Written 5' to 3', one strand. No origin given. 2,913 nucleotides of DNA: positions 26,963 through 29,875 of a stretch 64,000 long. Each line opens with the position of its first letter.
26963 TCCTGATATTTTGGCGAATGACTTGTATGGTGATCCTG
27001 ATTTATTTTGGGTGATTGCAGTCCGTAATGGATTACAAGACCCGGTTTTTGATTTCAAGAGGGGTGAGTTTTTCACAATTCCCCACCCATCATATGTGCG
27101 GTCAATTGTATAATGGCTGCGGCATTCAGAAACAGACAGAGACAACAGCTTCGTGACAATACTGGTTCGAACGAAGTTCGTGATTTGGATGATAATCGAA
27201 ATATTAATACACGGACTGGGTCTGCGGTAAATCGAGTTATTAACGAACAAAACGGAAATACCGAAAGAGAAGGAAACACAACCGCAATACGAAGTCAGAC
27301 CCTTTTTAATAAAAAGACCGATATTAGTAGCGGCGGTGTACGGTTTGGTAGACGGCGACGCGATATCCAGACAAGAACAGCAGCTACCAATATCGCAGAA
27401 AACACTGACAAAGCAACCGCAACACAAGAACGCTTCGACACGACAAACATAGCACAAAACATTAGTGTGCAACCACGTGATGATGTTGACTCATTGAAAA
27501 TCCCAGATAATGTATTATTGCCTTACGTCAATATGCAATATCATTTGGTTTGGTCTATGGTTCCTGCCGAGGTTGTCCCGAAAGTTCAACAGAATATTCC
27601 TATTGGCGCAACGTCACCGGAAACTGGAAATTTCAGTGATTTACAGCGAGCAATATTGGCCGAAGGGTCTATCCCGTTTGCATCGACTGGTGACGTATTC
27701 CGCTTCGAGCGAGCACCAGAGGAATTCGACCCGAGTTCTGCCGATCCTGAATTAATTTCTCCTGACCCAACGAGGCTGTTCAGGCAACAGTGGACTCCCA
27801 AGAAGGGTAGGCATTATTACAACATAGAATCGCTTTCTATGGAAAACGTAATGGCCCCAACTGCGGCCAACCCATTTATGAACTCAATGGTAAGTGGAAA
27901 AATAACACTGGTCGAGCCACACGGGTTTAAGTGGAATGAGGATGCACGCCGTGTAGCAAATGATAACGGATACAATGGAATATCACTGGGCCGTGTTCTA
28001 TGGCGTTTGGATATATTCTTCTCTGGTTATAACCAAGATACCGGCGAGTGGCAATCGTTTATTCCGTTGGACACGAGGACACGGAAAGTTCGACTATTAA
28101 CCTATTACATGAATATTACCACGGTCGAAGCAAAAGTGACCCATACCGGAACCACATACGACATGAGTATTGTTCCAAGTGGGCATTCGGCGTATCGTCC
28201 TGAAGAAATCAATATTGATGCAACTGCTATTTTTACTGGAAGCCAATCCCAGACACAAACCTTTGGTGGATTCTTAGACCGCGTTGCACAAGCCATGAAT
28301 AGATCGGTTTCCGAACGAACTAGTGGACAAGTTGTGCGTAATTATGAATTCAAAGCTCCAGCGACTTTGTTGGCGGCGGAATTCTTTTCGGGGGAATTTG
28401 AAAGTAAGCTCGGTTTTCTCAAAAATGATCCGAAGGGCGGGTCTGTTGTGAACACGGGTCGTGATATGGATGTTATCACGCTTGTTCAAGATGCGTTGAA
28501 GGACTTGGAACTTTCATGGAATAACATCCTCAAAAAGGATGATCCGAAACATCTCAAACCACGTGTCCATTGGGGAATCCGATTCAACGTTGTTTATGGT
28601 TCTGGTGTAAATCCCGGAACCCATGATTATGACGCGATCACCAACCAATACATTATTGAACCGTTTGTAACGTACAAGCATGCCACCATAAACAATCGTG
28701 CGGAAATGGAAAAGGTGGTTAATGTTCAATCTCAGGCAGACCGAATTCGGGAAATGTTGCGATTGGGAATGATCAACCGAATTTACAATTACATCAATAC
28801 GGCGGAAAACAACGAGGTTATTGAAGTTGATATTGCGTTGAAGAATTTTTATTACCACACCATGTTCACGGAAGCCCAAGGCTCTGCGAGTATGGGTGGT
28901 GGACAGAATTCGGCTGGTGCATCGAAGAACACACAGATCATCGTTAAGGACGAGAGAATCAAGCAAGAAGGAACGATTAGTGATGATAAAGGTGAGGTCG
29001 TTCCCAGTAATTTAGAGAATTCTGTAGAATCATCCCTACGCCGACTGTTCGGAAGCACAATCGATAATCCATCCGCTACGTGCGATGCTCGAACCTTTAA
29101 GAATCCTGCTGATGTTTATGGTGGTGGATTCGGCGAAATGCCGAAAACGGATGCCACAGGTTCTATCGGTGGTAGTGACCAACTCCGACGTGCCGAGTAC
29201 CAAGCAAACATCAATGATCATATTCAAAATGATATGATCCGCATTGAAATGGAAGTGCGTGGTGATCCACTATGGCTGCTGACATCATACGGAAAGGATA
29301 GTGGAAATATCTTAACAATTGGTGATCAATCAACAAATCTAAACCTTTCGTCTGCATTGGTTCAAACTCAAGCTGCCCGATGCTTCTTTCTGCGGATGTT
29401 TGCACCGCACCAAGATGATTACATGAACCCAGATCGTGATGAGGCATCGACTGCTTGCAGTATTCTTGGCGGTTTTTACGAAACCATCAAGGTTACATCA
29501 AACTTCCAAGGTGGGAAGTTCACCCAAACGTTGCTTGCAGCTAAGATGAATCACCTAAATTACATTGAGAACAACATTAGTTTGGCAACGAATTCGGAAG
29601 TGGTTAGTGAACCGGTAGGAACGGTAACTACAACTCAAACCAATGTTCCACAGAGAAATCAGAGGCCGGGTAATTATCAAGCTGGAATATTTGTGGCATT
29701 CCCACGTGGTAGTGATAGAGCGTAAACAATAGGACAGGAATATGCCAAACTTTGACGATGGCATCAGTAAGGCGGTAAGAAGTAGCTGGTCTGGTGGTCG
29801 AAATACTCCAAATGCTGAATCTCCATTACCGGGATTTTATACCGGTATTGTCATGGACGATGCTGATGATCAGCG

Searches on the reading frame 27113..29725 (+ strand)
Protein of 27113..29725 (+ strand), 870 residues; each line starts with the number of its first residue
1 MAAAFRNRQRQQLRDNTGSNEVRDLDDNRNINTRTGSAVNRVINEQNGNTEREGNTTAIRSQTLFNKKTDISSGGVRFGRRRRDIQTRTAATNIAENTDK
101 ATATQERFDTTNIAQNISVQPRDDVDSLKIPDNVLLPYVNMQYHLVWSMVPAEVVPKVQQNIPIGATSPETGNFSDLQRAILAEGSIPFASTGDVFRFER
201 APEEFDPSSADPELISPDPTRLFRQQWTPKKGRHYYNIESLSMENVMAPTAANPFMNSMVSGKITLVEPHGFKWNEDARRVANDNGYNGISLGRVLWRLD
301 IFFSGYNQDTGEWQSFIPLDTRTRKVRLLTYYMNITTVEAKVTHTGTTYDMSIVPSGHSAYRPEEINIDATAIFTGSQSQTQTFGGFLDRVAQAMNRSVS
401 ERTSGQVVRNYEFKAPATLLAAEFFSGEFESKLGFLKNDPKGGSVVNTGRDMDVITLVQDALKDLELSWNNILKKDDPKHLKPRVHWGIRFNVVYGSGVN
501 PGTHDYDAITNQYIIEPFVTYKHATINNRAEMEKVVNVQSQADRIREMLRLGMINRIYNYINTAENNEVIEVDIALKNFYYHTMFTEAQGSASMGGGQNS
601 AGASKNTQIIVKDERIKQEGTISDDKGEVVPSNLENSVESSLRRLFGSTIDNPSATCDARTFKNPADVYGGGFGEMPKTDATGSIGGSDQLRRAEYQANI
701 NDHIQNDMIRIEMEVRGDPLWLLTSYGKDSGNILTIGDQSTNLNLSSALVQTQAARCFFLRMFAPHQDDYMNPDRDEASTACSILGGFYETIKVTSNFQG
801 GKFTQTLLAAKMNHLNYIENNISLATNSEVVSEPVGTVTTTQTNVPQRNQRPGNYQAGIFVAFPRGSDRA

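Call 9: search_protein_families(library=phrogs, proteins=[window:27113-29725:+], max_evalue=0.001)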
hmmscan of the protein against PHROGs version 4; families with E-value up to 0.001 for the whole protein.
window:27113-29725:+ (870 aa): 1 family
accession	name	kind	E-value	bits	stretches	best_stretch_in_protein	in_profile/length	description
phrog_11190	-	head and packaging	2e-20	73.6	2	698-810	619-736/753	virion structural protein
